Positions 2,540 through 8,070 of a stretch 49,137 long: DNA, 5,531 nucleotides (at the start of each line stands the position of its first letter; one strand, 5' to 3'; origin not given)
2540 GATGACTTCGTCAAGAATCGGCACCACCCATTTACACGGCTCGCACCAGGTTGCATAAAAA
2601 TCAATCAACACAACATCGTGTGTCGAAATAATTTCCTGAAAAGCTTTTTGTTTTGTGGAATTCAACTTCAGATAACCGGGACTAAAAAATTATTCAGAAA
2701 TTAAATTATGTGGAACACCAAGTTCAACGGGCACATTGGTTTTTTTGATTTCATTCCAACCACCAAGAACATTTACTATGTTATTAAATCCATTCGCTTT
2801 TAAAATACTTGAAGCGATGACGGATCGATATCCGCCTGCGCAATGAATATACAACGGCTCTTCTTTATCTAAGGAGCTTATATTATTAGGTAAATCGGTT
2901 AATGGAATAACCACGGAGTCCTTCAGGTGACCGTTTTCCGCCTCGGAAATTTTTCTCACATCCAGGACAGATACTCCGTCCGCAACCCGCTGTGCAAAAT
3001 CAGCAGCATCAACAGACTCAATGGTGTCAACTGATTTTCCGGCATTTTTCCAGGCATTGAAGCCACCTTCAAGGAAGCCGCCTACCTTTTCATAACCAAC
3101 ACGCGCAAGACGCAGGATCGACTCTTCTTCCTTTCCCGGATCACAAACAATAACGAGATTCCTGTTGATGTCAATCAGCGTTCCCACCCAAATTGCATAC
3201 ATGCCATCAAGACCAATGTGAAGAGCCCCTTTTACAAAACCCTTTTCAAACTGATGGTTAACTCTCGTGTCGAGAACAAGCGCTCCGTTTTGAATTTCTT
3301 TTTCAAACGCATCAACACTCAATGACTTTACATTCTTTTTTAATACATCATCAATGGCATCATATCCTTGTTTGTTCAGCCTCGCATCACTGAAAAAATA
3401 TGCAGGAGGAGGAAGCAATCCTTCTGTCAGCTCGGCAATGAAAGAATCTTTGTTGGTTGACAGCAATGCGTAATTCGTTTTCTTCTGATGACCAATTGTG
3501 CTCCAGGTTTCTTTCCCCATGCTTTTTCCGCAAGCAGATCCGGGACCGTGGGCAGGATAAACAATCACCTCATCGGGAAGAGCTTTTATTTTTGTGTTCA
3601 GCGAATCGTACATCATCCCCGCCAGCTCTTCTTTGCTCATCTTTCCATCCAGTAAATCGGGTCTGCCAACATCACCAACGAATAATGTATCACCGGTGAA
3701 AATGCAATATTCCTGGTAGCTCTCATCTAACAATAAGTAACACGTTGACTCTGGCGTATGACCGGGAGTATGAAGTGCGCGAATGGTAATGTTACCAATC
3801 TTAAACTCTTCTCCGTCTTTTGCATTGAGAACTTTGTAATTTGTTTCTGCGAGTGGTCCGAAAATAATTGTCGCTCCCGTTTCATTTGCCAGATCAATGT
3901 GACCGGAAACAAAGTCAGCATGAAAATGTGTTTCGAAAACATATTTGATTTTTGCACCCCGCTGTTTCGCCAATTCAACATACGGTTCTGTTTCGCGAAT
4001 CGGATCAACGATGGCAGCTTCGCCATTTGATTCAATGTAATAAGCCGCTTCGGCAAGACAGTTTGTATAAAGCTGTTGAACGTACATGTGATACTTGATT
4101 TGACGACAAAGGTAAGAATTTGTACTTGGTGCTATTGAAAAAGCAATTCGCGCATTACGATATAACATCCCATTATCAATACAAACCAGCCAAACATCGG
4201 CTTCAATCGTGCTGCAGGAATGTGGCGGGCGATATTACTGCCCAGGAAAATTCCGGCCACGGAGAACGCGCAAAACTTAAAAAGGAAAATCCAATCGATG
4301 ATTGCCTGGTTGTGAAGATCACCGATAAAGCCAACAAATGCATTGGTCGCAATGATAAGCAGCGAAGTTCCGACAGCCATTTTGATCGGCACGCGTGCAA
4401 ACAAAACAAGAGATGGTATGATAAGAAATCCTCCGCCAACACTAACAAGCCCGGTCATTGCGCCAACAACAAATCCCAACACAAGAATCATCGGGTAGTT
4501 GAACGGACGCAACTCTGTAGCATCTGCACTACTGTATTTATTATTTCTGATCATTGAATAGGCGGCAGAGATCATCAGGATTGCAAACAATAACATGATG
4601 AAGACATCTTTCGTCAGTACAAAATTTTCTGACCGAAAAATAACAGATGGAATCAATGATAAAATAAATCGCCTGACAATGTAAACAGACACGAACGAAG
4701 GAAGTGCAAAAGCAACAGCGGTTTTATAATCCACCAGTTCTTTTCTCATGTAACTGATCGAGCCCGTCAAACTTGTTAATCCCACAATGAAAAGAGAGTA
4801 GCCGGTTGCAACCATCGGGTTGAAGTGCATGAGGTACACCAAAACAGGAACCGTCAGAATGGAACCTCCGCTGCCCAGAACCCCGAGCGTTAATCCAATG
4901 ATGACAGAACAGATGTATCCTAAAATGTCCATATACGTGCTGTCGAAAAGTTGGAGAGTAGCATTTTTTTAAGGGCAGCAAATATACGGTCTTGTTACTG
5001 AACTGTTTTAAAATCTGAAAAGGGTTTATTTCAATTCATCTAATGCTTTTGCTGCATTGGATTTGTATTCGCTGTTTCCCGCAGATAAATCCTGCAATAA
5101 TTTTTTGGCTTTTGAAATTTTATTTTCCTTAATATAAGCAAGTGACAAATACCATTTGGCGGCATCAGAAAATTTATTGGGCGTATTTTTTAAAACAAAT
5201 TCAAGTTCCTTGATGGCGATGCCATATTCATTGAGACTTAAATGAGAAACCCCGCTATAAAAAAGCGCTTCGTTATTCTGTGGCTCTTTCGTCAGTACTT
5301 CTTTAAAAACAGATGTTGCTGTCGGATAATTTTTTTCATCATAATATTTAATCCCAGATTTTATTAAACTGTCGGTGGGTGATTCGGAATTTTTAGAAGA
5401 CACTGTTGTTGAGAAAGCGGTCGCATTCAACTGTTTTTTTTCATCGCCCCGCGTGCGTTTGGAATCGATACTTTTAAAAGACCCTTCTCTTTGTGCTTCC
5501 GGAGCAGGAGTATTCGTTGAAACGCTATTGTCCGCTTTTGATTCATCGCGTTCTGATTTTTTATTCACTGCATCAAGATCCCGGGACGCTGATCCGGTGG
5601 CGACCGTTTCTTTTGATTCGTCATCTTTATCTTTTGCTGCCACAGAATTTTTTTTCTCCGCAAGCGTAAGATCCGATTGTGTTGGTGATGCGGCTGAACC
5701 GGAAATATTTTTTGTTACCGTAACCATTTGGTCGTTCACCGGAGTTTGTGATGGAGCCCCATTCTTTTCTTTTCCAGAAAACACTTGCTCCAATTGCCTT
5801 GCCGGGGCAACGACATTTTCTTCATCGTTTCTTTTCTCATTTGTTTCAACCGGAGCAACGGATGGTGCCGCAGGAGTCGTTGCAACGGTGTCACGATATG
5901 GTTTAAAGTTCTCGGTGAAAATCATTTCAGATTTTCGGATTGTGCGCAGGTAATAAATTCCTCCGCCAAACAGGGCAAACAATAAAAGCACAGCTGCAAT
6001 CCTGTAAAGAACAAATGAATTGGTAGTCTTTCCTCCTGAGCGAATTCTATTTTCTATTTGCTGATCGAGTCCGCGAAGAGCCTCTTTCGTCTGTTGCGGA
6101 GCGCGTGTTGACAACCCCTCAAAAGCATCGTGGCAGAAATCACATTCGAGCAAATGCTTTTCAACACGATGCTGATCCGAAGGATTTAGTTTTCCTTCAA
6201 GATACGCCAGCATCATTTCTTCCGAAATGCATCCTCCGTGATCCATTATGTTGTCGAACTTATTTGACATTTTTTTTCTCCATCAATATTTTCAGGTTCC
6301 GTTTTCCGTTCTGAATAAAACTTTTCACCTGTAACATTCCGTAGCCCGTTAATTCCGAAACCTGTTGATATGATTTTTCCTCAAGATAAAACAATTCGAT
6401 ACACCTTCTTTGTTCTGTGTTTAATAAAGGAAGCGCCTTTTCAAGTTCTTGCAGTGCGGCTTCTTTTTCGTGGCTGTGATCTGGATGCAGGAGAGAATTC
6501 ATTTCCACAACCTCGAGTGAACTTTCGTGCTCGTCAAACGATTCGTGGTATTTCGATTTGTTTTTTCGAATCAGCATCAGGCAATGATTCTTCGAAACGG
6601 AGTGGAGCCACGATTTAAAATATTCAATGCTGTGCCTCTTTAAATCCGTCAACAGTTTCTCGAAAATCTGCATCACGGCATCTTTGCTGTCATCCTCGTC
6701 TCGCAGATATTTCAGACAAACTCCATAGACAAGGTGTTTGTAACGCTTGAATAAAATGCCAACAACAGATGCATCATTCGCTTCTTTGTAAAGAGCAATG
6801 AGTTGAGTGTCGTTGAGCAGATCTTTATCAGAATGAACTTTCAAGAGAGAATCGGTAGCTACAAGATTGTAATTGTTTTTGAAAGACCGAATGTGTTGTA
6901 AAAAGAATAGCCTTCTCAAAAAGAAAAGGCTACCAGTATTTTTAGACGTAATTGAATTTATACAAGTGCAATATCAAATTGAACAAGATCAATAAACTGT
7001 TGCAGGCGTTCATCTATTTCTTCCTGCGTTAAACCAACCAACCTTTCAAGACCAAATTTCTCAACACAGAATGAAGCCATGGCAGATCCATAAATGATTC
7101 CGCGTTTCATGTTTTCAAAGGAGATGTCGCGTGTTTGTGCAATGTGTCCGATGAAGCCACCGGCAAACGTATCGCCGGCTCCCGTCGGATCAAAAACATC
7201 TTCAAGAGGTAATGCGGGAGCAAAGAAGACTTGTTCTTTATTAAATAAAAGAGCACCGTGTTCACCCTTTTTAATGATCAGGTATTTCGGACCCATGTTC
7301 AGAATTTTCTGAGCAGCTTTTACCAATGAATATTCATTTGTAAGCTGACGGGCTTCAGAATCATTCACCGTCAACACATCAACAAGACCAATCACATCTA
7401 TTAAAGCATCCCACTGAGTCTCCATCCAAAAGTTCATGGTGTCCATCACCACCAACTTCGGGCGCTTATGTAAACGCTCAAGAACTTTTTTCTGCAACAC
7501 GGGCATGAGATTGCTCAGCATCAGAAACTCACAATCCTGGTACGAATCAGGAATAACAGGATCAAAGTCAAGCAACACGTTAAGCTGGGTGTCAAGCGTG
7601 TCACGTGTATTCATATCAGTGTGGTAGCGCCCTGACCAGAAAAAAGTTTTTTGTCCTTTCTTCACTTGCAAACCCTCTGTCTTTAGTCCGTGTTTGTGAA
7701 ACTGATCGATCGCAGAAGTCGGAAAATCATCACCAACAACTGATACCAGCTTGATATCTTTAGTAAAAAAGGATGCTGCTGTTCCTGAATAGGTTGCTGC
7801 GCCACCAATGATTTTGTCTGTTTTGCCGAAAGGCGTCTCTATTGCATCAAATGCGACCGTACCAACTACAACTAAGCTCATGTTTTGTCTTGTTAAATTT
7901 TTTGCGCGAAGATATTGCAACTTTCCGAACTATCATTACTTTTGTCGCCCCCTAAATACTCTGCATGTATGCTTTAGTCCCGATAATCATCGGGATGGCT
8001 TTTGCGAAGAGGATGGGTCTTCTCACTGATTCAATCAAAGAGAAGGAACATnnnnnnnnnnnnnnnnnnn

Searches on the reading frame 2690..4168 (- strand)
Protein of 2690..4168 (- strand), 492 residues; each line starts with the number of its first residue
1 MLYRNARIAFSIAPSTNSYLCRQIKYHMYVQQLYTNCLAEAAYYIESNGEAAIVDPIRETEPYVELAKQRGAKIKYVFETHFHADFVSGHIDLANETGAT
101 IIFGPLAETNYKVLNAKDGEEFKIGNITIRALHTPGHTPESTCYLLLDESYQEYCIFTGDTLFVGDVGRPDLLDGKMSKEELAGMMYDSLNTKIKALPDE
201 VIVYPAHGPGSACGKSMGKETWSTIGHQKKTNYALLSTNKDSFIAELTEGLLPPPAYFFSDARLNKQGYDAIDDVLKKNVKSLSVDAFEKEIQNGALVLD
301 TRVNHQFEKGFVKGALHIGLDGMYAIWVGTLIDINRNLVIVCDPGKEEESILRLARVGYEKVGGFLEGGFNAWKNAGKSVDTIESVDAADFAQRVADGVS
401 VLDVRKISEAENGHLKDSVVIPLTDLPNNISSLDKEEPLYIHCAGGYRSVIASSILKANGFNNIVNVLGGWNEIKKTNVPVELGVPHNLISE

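Call 59: search_protein_families(library=pfam, proteins=[window:2690-4168:-], max_evalue=0.00001)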
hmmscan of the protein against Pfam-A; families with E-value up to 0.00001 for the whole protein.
window:2690-4168:- (492 aa): 2 families
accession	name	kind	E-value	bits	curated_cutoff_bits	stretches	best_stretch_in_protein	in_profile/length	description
PF00581.25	Rhodanese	-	4.4e-26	91.7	22.2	2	388-476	2-101/102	Rhodanese-like domain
PF00753.33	Lactamase_B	-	7.2e-15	55.9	22.7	1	39-207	5-196/196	Metallo-beta-lactamase superfamily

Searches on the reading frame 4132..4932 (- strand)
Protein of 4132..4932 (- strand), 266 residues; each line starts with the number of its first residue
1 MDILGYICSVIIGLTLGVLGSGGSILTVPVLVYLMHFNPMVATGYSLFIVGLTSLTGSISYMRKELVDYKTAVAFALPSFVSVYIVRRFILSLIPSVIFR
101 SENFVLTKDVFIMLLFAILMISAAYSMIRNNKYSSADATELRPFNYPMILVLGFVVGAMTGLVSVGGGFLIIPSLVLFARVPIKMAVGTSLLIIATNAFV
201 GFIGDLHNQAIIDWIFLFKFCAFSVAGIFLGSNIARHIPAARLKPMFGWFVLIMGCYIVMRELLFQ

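Call 59: search_protein_families(library=pfam, proteins=[window:4132-4932:-], max_evalue=0.00001)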
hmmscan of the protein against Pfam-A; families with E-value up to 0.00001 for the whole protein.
window:4132-4932:- (266 aa): 1 family
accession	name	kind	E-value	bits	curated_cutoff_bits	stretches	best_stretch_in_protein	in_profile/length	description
PF01925.25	TauE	-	2.8e-43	148.7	32.6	1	7-257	3-236/237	Sulfite exporter TauE/SafE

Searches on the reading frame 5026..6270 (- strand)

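Call 59: search_protein_families(library=pfam, proteins=[window:5026-6270:-], max_evalue=0.00001)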
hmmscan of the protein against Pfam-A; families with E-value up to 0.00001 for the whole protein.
window:5026-6270:- (414 aa): 1 family
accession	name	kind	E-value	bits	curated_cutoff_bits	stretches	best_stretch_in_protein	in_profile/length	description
PF14559.12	TPR_19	-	3.4e-06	27.7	25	0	310-365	2-57/68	Tetratricopeptide repeat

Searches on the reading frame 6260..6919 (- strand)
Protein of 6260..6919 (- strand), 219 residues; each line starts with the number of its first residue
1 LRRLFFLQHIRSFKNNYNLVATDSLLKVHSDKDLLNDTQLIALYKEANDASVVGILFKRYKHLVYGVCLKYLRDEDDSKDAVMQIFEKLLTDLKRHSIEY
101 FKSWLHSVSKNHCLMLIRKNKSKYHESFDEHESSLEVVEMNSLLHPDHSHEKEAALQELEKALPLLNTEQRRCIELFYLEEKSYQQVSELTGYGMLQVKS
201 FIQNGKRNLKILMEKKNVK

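Call 59: search_protein_families(library=pfam, proteins=[window:6260-6919:-], max_evalue=0.00001)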
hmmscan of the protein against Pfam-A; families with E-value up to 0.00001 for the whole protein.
window:6260-6919:- (219 aa): 2 families
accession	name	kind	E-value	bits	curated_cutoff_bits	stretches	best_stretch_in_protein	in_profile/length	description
PF04542.20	Sigma70_r2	-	8.6e-10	38.7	24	1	56-121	1-69/71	Sigma-70 region 2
PF08281.18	Sigma70_r4_2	-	2.1e-07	30.9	25.7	1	157-208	2-53/54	Sigma-70, region 4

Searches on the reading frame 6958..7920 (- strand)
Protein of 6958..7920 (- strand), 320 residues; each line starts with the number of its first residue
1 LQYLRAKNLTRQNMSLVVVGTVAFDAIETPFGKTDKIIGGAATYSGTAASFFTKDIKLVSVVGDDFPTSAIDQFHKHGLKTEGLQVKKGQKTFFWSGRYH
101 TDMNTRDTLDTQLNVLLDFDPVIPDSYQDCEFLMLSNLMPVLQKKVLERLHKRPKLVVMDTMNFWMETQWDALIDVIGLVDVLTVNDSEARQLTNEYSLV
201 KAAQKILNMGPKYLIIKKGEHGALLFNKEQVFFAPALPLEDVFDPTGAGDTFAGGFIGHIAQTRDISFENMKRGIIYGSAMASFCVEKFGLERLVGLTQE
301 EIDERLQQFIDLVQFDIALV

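Call 59: search_protein_families(library=pfam, proteins=[window:6958-7920:-], max_evalue=0.00001)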
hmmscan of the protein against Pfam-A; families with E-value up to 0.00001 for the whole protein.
window:6958-7920:- (320 aa): 2 families
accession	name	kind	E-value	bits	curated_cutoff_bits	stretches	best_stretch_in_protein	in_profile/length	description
PF00294.29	PfkB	-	4.3e-32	112.1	25.8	1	16-291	4-295/302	pfkB family carbohydrate kinase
PF08543.17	Phos_pyr_kin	-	3.6e-06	27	27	0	155-266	94-217/246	Phosphomethylpyrimidine kinase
